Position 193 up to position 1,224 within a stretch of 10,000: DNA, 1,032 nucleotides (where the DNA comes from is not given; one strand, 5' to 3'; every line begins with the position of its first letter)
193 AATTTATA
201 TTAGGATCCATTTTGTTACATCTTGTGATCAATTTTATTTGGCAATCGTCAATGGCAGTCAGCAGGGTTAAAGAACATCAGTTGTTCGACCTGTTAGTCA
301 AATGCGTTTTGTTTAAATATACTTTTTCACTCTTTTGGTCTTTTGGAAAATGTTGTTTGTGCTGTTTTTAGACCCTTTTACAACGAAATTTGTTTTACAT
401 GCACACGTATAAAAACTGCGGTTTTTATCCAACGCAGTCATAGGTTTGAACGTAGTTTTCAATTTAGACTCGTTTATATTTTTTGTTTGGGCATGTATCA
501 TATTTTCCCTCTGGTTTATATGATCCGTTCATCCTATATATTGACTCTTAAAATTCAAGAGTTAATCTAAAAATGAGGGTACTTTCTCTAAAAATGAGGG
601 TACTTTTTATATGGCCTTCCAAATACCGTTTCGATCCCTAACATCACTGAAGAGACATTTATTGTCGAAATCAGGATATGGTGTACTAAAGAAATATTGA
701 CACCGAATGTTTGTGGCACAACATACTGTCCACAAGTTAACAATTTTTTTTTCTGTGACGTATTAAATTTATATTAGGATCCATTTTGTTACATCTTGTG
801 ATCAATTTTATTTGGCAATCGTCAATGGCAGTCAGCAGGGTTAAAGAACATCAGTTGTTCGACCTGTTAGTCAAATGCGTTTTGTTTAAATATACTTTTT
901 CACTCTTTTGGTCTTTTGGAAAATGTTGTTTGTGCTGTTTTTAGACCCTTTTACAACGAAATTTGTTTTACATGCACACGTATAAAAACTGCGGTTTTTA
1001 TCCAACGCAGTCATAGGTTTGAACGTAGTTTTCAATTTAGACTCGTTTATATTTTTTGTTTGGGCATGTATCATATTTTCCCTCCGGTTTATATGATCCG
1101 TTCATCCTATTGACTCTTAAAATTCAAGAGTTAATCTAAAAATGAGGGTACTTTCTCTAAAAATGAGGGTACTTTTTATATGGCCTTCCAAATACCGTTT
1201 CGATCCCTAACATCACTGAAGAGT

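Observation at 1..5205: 573/569-bp satellite with dimeric higher-order periodicity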

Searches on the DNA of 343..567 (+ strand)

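Call 89: search_rna_families(source=L001, start=240, end=380, threshold=evalue, max_evalue=10, show_alignments=2)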
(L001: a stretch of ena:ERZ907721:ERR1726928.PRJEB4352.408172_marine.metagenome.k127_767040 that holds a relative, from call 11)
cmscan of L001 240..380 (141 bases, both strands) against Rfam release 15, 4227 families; matches with E-value up to 10: 3.
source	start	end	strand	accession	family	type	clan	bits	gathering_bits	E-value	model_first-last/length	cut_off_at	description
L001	273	314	-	RF03152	RAGATH-1-hammerhead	Gene; ribozyme;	-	14.8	56.3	2.9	26-77/77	no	RAGATH-1 hammerhead ribozyme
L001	309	369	-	RF01797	fstAT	Gene; antitoxin;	-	12.8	72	7.9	1-94/94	no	Fst antitoxin sRNA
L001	278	323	+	RF01153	sn3060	Gene; snRNA; snoRNA; CD-box;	-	11.7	45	9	1-67/67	no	Small nucleolar RNA sn3060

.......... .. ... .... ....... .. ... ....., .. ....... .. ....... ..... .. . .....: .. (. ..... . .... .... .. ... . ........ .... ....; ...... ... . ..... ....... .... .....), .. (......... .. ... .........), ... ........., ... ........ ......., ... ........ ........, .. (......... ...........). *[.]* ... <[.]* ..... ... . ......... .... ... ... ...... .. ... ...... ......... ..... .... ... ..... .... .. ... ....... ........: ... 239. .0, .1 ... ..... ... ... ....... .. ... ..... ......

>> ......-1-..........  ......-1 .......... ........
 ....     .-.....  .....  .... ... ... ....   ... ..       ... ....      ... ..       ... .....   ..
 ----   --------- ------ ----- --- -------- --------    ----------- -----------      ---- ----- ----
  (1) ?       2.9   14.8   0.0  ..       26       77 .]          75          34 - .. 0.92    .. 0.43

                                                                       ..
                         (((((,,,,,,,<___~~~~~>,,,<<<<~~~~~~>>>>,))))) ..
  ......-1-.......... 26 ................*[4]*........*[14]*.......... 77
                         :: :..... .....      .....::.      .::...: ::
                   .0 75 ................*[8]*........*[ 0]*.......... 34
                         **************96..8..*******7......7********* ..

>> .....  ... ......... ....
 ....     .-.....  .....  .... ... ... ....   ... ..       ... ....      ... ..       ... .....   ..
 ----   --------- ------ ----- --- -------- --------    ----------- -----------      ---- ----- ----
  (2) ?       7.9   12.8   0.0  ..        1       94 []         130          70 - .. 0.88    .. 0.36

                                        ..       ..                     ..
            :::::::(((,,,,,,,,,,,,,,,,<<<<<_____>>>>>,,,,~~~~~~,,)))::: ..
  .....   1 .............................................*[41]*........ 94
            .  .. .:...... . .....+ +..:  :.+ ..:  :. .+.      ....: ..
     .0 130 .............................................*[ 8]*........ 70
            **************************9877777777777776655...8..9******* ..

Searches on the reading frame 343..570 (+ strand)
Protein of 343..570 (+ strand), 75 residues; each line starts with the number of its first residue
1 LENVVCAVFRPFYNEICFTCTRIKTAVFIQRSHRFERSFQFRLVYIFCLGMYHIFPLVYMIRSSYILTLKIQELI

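Call 10: find_homologous_proteins(query=window:343-567:+, max_evalue=0.001)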
Query seq(75 aa) (75 aa): 1 proteins with E <= 0.001 among 1 candidates.
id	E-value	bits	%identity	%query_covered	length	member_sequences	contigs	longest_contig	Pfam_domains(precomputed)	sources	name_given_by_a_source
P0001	2.4e-16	77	69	77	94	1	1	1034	-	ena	-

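Call 11: find_encoding_contigs(protein=P0001, flank=10000)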
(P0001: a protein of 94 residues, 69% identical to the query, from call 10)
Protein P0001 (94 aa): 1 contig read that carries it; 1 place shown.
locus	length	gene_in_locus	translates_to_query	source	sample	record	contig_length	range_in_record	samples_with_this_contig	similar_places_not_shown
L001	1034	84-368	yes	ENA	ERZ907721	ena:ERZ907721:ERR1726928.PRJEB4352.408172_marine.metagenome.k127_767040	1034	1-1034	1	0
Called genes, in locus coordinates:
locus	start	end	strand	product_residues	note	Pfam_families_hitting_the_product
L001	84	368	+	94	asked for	-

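Call 51: find_encoding_contigs(protein=window:343-570:+, flank=10000, max_places=10)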
Protein window:343-570:+ (75 aa): no gene with exactly this product is on record in the collection.

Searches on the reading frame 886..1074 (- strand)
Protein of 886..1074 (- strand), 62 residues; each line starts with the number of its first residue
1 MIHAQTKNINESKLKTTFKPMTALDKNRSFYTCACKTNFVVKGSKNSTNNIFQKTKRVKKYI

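Call 50: find_encoding_contigs(protein=window:886-1074:-, flank=10000, max_places=10)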
Protein window:886-1074:- (62 aa): no gene with exactly this product is on record in the collection.

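Call 57: search_protein_representatives(protein=window:886-1074:-)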
Query: 62 residues. Proteins with E-value up to 0.001 (for the whole library): 16; up to 1e-10: 5; up to 1e-30: 0. The best 16 are listed.
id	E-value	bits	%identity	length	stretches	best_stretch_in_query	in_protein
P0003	1.6e-18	81.4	83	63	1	1-47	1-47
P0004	2.5e-16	74.6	78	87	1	1-49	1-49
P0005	7.0e-16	73.2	88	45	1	1-41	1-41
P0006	1.0e-15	72.7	78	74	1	17-62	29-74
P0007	1.1e-15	72.6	76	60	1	1-62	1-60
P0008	9.2e-10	54.1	66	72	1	8-48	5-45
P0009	3.1e-09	52.5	68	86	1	14-61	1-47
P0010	8.3e-09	51.1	27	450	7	6-59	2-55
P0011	3.4e-08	49.2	26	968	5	20-58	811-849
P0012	3.8e-08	49.1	59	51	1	9-49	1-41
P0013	1.3e-07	47.4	86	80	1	18-45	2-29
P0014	9.6e-07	44.7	79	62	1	7-35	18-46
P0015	1.2e-06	44.4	61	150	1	11-62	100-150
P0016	7.9e-06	41.8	66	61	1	4-35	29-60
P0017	1.9e-05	40.6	55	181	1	14-61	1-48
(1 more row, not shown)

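Call 58: list_cluster_members(proteins=[P0003, P0004, P0005, P0006, P0007, P0008, P0009, P0012, P0013, P0015])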
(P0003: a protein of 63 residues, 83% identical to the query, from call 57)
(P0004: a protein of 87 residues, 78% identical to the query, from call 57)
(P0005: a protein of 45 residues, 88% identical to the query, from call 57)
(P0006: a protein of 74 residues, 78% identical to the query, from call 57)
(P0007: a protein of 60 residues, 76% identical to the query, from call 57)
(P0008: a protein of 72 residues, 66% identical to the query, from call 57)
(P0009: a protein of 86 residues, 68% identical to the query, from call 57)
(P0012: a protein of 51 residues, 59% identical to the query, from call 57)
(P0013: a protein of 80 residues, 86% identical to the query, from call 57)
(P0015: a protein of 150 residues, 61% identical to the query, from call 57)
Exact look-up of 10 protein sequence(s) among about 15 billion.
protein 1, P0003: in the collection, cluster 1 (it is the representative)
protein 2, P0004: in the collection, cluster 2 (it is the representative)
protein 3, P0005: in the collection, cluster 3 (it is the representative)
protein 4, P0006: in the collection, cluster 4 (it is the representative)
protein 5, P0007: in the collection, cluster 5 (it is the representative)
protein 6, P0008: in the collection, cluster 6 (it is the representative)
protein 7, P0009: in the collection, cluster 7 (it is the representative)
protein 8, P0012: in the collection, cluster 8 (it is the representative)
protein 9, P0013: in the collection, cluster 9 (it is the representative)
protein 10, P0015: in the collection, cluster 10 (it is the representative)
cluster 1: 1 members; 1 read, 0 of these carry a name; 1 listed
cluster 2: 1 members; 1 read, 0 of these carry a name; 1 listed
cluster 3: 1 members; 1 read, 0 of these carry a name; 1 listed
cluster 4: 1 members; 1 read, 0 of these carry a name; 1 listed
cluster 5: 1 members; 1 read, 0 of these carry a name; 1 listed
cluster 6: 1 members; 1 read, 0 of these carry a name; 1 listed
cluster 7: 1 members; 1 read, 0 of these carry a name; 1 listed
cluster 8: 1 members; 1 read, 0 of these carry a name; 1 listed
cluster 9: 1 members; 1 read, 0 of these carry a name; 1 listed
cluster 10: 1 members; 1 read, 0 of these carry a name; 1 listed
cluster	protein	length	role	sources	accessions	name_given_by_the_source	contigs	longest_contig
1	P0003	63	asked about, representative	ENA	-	-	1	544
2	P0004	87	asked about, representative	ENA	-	-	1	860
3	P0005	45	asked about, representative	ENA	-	-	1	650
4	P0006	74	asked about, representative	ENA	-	-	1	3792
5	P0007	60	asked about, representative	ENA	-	-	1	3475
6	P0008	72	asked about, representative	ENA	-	-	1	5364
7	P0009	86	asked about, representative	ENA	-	-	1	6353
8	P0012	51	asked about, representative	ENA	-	-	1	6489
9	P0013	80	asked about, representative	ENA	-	-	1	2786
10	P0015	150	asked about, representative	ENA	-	-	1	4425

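Call 59: find_encoding_contigs(protein=P0007, flank=10000)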
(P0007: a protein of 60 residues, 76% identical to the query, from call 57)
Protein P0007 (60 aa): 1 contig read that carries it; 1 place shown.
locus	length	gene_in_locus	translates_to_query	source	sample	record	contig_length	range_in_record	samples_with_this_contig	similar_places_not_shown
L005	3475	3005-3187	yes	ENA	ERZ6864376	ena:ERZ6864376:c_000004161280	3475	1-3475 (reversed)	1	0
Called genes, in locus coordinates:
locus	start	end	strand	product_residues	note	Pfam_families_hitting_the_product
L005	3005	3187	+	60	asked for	-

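Call 60: find_encoding_contigs(protein=P0006, flank=10000)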
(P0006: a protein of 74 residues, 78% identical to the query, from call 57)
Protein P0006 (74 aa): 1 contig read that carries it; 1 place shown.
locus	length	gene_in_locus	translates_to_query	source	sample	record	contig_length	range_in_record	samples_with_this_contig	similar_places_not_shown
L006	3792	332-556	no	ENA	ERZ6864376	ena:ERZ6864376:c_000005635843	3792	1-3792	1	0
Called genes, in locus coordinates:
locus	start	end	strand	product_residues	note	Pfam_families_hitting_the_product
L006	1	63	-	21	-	?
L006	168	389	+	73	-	-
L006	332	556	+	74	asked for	-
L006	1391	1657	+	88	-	-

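Call 63: find_encoding_contigs(protein=P0009, flank=10000)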
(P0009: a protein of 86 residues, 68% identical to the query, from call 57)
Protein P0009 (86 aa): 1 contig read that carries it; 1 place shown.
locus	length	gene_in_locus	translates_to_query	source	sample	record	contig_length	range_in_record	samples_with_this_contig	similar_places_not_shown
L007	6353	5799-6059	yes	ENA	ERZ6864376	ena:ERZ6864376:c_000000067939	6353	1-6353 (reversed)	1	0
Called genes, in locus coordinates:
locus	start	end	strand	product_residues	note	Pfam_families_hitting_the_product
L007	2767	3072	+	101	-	-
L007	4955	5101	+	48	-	-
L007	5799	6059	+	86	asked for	-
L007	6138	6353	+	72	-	?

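Call 64: find_encoding_contigs(protein=P0012, flank=10000)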
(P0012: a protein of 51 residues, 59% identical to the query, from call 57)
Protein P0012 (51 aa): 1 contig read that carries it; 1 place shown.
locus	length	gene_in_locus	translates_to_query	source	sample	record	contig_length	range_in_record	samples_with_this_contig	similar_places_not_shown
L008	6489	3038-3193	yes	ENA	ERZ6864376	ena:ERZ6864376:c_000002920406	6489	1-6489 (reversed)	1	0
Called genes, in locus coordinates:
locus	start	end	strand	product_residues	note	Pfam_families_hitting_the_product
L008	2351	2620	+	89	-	-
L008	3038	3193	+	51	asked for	-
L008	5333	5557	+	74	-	-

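Call 65: find_encoding_contigs(protein=P0008, flank=10000)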
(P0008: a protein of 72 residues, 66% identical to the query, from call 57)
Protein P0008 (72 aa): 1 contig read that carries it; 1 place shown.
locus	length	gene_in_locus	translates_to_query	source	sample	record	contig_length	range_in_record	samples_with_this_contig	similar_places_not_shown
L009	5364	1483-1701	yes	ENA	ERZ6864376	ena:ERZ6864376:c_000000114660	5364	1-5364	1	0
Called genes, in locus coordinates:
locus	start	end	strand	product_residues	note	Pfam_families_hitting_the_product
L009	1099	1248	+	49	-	-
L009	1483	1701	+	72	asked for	-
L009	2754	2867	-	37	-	-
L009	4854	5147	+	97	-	PF25390:WD40_RLD (weak), PF00415:RCC1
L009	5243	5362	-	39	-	?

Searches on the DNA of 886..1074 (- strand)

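Call 88: search_rna_families(source=L005, start=2200, end=2340, threshold=evalue, max_evalue=10, show_alignments=2)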
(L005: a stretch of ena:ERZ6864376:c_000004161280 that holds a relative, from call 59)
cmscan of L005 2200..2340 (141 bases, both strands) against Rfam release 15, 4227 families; matches with E-value up to 10: 3.
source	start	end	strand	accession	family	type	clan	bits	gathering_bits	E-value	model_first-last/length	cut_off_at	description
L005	2247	2290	-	RF00163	Hammerhead_1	Gene; ribozyme;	CL00010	32.5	34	7.4e-07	1-45/45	no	Hammerhead ribozyme (type I)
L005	2248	2289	-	RF03152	RAGATH-1-hammerhead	Gene; ribozyme;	-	17.3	56.3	0.84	26-77/77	no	RAGATH-1 hammerhead ribozyme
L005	2278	2340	+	RF00628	RgsA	Gene; sRNA;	-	7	88.4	7.8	1-64/194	3'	RgsA sRNA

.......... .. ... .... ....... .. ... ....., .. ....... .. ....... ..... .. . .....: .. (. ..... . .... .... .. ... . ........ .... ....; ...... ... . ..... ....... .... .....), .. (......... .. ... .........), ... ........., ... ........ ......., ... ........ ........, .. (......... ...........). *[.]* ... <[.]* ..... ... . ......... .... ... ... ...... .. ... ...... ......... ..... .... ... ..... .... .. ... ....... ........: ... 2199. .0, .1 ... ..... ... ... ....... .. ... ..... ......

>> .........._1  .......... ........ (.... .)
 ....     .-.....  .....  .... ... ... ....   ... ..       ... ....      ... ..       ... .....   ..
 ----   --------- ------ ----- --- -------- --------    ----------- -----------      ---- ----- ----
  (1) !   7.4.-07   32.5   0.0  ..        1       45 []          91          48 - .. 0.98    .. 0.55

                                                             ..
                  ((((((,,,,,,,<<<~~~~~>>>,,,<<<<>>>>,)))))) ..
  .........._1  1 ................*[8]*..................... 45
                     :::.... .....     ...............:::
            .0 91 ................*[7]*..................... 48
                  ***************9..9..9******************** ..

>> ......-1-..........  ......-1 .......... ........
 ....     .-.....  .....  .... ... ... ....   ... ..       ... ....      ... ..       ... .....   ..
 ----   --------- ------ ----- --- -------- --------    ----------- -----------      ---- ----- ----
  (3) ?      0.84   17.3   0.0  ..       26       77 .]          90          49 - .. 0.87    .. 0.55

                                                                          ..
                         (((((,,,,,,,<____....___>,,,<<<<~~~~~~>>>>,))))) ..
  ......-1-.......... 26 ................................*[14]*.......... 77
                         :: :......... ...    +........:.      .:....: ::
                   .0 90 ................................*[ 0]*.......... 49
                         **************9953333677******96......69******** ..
